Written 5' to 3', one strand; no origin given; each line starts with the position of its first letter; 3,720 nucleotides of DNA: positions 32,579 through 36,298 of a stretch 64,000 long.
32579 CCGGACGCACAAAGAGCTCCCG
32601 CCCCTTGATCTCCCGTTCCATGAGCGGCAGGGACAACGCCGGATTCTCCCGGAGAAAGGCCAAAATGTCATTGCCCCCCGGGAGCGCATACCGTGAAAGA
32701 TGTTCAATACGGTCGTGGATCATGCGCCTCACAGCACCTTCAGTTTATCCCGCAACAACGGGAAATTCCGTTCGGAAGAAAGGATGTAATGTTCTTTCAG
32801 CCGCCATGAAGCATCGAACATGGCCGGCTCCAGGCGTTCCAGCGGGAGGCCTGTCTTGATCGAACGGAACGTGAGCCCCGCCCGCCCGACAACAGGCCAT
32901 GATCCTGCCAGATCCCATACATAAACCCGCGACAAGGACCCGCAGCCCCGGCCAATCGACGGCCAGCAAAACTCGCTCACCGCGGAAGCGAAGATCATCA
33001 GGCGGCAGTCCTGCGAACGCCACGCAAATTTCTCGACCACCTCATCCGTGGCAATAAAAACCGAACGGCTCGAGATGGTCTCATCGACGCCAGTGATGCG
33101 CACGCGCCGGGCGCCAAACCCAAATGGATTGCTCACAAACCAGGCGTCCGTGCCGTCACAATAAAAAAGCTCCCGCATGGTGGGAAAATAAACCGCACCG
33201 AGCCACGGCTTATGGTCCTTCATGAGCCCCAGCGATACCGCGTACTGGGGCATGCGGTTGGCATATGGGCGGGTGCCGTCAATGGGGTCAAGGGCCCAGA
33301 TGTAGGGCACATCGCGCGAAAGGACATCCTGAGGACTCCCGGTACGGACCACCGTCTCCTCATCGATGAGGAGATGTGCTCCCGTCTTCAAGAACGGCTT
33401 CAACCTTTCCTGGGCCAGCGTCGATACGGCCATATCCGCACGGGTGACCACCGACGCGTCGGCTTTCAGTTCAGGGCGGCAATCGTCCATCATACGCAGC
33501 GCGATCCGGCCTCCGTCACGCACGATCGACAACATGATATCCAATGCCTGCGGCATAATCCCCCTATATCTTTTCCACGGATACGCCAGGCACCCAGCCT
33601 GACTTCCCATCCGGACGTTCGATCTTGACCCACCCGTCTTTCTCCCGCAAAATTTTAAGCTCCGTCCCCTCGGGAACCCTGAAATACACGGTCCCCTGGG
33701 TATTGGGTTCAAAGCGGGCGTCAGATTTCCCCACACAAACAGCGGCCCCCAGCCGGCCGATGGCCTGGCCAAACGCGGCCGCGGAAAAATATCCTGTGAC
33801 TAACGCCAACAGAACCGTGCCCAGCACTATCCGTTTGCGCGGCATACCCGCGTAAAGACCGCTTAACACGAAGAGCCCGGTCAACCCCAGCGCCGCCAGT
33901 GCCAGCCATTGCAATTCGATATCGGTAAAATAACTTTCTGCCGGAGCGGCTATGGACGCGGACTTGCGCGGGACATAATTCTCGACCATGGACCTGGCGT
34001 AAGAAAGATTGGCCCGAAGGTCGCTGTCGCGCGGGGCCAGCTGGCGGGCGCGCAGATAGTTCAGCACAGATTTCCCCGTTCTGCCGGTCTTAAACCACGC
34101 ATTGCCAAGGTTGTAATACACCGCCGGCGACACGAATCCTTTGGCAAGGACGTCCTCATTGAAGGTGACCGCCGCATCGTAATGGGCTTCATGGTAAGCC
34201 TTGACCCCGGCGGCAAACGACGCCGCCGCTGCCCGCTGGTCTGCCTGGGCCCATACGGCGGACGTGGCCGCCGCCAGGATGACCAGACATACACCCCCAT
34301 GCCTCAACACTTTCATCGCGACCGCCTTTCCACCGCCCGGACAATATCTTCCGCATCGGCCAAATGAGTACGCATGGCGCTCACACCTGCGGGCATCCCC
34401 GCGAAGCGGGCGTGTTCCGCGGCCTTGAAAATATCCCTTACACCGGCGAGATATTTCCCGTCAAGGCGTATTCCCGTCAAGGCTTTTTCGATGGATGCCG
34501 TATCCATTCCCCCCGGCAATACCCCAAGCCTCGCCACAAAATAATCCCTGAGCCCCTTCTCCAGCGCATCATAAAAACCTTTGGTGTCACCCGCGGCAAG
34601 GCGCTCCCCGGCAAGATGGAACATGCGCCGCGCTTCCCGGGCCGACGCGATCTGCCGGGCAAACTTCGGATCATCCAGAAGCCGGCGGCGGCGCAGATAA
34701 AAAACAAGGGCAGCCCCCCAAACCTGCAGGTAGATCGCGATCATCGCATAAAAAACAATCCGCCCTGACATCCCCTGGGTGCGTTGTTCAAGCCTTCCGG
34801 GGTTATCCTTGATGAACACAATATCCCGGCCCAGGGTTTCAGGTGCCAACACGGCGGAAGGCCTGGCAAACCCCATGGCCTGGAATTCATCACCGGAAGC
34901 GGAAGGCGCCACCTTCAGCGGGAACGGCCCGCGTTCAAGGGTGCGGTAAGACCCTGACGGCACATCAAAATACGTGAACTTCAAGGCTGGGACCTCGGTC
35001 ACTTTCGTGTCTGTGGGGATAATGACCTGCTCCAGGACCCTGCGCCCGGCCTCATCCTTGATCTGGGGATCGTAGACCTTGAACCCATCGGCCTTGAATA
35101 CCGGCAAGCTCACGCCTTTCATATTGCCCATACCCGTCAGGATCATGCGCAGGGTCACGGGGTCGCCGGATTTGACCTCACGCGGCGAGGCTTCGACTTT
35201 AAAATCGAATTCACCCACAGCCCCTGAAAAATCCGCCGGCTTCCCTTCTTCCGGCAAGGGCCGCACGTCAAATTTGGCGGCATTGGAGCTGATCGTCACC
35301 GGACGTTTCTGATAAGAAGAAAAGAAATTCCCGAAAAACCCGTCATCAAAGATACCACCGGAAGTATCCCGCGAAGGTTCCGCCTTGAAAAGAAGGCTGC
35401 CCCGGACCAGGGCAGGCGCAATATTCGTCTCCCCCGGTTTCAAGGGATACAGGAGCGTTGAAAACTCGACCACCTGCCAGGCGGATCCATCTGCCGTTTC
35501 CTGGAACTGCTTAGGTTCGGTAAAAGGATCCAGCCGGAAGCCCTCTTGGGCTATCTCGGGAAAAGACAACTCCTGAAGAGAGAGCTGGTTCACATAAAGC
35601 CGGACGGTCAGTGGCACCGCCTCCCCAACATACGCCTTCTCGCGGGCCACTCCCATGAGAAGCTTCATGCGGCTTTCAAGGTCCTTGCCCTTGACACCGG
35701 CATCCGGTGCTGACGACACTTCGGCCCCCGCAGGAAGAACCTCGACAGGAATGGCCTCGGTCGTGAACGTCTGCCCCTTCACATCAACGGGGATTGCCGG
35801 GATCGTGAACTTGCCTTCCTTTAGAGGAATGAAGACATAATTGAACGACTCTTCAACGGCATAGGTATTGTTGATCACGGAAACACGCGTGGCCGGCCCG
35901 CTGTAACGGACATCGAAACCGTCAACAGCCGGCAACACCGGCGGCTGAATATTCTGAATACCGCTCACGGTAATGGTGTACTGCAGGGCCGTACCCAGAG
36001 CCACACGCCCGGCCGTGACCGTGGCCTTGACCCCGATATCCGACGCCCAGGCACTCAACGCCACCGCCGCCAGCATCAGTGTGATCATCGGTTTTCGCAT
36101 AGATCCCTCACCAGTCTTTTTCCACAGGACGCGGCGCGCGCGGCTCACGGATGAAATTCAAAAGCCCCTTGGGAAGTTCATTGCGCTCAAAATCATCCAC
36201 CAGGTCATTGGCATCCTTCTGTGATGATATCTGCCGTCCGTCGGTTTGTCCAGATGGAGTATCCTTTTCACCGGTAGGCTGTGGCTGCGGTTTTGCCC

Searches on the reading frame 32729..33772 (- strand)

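Call 56: search_protein_families(library=pfam, proteins=[window:32729-33772:-], max_evalue=0.00001)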
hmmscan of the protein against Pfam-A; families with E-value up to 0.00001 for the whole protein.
window:32729-33772:- (347 aa): 1 family
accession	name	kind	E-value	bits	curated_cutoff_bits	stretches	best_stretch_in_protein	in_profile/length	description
PF00459.30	Inositol_P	-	1.8e-20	74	27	1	103-308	33-241/271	Inositol monophosphatase family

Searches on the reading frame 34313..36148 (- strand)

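Call 56: search_protein_families(library=pfam, proteins=[window:34313-36148:-], max_evalue=0.00001)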
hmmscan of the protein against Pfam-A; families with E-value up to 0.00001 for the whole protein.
window:34313-36148:- (611 aa): 1 family
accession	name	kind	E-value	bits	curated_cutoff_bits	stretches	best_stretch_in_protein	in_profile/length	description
PF13584.12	BatD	-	8.1e-29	100.6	24.1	1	43-137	2-92/92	BatD DUF11 like domain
